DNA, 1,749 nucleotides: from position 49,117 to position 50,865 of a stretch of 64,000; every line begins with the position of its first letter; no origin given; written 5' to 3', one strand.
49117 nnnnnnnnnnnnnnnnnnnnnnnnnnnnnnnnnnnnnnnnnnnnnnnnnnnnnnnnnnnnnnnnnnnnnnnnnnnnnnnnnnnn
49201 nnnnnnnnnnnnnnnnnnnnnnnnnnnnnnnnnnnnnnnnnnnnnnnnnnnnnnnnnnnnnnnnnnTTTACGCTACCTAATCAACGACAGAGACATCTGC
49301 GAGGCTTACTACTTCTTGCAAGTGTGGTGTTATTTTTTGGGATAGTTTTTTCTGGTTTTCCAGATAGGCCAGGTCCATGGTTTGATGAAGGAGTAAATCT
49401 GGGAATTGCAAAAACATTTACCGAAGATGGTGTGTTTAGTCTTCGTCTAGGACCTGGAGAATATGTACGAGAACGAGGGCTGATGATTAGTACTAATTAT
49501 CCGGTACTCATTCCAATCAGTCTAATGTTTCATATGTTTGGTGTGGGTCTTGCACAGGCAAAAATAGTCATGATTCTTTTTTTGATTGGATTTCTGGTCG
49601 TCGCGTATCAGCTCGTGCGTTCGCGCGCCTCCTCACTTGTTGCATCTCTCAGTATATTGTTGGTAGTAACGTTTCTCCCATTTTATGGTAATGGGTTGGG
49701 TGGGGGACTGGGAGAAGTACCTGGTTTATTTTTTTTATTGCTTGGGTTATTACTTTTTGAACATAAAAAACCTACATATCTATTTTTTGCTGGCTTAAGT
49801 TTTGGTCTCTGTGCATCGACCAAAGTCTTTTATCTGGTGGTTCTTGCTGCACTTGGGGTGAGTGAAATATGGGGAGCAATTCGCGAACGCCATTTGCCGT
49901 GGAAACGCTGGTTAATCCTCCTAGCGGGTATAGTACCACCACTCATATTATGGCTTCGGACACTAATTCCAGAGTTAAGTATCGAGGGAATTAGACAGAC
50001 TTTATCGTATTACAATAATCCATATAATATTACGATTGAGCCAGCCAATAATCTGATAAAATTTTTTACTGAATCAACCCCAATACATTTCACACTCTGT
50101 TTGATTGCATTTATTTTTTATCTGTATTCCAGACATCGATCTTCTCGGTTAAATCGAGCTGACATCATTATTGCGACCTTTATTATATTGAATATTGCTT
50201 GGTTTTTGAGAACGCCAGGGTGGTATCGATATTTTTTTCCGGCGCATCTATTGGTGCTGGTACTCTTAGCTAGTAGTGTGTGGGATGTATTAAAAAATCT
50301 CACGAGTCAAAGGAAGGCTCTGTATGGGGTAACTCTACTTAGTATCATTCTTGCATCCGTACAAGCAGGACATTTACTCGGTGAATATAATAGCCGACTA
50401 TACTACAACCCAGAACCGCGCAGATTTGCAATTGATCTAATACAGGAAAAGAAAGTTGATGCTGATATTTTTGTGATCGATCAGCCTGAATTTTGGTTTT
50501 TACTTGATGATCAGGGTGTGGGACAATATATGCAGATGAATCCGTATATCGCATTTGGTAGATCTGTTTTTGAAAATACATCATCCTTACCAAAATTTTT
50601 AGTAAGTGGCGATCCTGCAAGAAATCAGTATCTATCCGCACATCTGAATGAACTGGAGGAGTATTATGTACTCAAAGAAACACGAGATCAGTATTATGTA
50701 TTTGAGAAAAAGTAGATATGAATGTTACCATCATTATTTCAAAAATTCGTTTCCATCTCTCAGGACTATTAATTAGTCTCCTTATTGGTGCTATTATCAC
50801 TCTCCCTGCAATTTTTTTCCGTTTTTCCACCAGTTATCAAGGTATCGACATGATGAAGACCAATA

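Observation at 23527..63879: A ~40-kb surface-glycan island with at least three polyprenyl-phosphate-sugar synthase / GT-C transferase modules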

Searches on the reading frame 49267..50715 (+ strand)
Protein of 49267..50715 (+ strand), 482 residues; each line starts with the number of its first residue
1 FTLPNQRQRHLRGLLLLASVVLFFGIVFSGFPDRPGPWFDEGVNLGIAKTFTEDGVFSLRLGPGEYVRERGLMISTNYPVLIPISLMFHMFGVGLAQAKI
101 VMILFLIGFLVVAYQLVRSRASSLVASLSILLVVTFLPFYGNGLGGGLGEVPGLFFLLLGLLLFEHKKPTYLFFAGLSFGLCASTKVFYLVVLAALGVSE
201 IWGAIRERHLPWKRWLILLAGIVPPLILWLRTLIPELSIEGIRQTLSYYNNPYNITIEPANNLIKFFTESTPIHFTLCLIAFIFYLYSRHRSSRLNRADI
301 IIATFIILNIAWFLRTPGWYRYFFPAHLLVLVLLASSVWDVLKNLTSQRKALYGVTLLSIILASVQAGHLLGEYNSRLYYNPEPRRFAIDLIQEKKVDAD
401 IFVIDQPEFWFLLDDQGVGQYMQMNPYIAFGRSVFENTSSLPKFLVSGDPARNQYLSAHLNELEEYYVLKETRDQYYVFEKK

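Call 50: find_homologous_proteins(query=window:49267-50715:+, max_evalue=0.001)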
Query window:49267-50715:+ (482 aa): 137 proteins with E <= 0.001 among 8000 candidates; the best 120 are listed.
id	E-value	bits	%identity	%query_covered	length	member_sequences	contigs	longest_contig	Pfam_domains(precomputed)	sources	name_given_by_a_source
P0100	0.0e+0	1078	100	100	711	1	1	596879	PF00535.33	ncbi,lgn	-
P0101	1.2e-260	884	80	100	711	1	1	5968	PF00535.33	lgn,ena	-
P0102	4.8e-222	756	70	100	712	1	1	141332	PF00535.33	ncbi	-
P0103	3.9e-155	536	53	96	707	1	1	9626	PF00535.33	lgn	-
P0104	5.7e-153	529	52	100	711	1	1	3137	PF00535.33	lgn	-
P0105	7.9e-149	515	51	99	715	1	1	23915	PF00535.33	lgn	-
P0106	7.9e-147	508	51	99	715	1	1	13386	PF00535.33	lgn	-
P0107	3.2e-143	496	49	99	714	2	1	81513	PF00535.33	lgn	-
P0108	8.4e-142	492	47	99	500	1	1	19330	-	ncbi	-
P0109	2.3e-138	480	49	100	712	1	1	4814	PF13641.13,PF00535.33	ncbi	-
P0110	2.5e-138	480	50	97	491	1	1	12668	-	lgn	-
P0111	1.5e-137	478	49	99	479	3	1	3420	-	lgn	-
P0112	1.4e-134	468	48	98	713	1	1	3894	PF00535.33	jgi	jgi:glycosyltransferase involved in cell wall biosynthesis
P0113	7.6e-133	462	49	98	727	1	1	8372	PF00535.33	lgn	-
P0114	8.5e-133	462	48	96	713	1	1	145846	PF00535.33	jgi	jgi:glycosyltransferase AglD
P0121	2.5e-125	437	46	99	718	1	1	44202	PF00535.33,PF13231.13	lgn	-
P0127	6.9e-121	423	46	99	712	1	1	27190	PF13641.13,PF00535.33,PF13231.13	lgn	-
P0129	8.0e-110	386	43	97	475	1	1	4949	PF13231.13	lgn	-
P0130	9.3e-110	386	46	90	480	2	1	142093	PF13231.13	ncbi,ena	-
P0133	1.2e-106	376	42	94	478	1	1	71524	PF13231.13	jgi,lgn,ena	-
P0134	4.4e-105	371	41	97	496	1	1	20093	PF13231.13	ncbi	-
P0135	1.2e-101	359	40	96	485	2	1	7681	PF13231.13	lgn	-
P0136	2.7e-101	358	42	96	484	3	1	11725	PF13231.13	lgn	-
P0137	7.4e-101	357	42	95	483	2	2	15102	PF13231.13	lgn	-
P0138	1.3e-98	349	39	94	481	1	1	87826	PF13231.13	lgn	-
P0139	1.5e-96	342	42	99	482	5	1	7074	PF13231.13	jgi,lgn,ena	-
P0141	2.2e-96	342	40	96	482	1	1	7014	PF13231.13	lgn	-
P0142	3.3e-93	331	46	80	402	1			PF13231.13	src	-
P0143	6.8e-89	317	37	93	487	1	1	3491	PF13231.13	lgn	-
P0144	3.0e-87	312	41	87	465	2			PF13231.13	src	-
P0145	1.7e-85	306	36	93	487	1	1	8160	PF13231.13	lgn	-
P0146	5.8e-85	304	38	93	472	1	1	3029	PF13231.13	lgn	-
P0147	8.5e-85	304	38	99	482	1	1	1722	PF13231.13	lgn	-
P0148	9.6e-85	303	39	96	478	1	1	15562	PF13231.13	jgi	jgi:4-amino-4-deoxy-L-arabinose transferase-like glycosyltransferase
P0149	2.1e-84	302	38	96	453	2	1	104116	PF13231.13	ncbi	-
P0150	4.3e-84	301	39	93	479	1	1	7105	PF13231.13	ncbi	-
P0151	1.6e-83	299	38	93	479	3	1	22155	PF13231.13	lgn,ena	-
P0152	2.4e-83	299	39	92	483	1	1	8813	PF13231.13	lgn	-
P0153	8.3e-83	297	38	87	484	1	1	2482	PF13231.13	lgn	-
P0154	1.1e-82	297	39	86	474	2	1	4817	PF13231.13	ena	-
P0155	1.1e-82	297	38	93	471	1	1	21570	PF13231.13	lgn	-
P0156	1.2e-82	297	41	83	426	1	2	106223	PF13231.13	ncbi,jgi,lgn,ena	-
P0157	1.2e-82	297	34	99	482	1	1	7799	PF13231.13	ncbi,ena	-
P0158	2.1e-82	296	38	96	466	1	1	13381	PF13231.13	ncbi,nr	ncbi:MAG: glycosyltransferase family 39 protein [Candidatus Giovannonibacteria bacterium]|nr:glycosy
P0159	2.2e-82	296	38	93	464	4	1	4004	PF13231.13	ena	-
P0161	2.8e-82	295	45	63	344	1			PF13231.13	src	-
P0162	3.5e-82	295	38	94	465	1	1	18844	PF13231.13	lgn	-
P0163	6.4e-82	294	38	87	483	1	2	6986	PF13231.13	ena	-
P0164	6.7e-82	294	35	99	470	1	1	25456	PF13231.13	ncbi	-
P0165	2.3e-81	292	37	93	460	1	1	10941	PF13231.13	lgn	-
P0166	2.8e-81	292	37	84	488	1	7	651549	PF13231.13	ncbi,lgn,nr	ncbi:MAG: glycosyltransferase family 39 protein [Candidatus Giovannonibacteria bacterium]|nr:MAG: gl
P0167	2.9e-81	292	36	95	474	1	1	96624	PF13231.13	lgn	-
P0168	6.9e-81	291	38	87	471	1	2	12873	PF13231.13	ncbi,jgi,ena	-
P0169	2.0e-80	289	38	92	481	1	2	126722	PF13231.13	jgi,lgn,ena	-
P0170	2.5e-80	289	38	91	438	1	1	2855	PF13231.13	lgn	-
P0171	4.6e-80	288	34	98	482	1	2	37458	PF13231.13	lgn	-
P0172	4.9e-80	288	37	89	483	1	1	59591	PF13231.13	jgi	jgi:4-amino-4-deoxy-L-arabinose transferase-like glycosyltransferase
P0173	6.1e-80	288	38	86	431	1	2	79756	PF13231.13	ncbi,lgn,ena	-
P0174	2.8e-79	285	37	84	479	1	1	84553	PF13231.13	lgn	-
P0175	3.2e-79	285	36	94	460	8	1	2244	PF13231.13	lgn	-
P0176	1.0e-78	284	35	94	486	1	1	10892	PF13231.13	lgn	-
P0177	2.1e-78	283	38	82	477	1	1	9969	PF13231.13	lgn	-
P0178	2.3e-78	282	39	84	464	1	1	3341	PF13231.13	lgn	-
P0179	8.7e-78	281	36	92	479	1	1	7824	PF13231.13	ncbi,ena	-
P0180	3.6e-77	279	37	83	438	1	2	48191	PF13231.13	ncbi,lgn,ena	-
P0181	3.7e-77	278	37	84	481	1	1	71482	PF13231.13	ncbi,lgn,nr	ncbi:MAG: glycosyltransferase family 39 protein [bacterium]|nr:glycosyltransferase family 39 protein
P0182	5.8e-77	278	35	93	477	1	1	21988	PF13231.13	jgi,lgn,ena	-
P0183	1.1e-76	277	37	90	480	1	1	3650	PF13231.13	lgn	-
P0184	1.6e-76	276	38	85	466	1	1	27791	PF13231.13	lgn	-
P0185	6.1e-76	274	37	86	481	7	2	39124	PF13231.13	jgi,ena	-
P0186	1.7e-75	273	45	65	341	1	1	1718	PF13231.13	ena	-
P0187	3.5e-72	262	32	93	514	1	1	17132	PF13231.13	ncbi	-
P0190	1.3e-67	247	40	65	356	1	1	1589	PF13231.13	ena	-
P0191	4.9e-65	238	42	61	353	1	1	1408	PF13231.13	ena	-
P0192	1.2e-64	237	36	83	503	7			PF13231.13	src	-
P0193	6.4e-61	225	33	95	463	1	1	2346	PF13231.13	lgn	-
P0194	8.1e-61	225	34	94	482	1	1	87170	PF13231.13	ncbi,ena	-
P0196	2.0e-57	213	31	94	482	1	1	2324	PF13231.13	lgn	-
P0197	6.6e-57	212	31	89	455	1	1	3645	PF13231.13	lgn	-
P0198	1.9e-56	210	31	98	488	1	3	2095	PF02366.25,PF13231.13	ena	-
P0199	2.1e-56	210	30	95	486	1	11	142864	PF13231.13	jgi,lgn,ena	-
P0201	1.8e-53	200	33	91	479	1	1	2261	PF02366.25,PF13231.13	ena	-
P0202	5.2e-53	199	31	95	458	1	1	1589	PF13231.13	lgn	-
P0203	7.6e-53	198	33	91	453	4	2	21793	PF13231.13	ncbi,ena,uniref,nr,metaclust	ncbi:MAG: hypothetical protein A3D59_01485 [Candidatus Wildermuthbacteria bacterium RIFCSPHIGHO2_02_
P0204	3.6e-52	196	31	83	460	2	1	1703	PF13231.13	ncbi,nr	ncbi:MAG: glycosyltransferase family 39 protein, partial [Patescibacteria group bacterium]|nr:glycos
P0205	9.9e-52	195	34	83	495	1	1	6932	PF13231.13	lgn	-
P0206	1.8e-50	190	33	88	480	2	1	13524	PF02366.25,PF13231.13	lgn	-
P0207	1.1e-49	188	32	84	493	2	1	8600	PF13231.13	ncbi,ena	ncbi:MAG: glycosyltransferase family 39 protein [Patescibacteria group bacterium]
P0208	6.9e-49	185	30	91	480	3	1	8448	PF13231.13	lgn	-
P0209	2.8e-47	180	33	89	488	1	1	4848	PF13231.13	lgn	-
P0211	7.1e-46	175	35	73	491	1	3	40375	PF13231.13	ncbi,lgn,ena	-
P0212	8.2e-46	175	33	88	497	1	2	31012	PF13231.13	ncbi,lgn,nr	ncbi:glycosyltransferase family 39 protein [Patescibacteria group bacterium]|nr:glycosyltransferase 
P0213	2.6e-45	173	32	89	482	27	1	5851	PF13231.13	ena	-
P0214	7.2e-45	172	31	98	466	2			PF13231.13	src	-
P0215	1.0e-44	171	30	77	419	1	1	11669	PF13231.13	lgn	-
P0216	1.6e-44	171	30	92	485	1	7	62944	PF13231.13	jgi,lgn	jgi:4-amino-4-deoxy-L-arabinose transferase-like glycosyltransferase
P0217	2.7e-44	170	29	100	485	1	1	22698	PF02366.25,PF13231.13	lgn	-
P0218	4.7e-44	169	33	82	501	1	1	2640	PF13231.13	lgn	-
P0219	6.2e-43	166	30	91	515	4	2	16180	PF13231.13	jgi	-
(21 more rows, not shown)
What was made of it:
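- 48580..50715 (+): Module 3: one polypeptide comprising a cytoplasmic DPM1-like GT2 (aa 1-~235), one TM helix, and a GT-C domain with WFDEG in the first outer loop. The C-domain has stand-alone PF13231 homologues (call 50).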
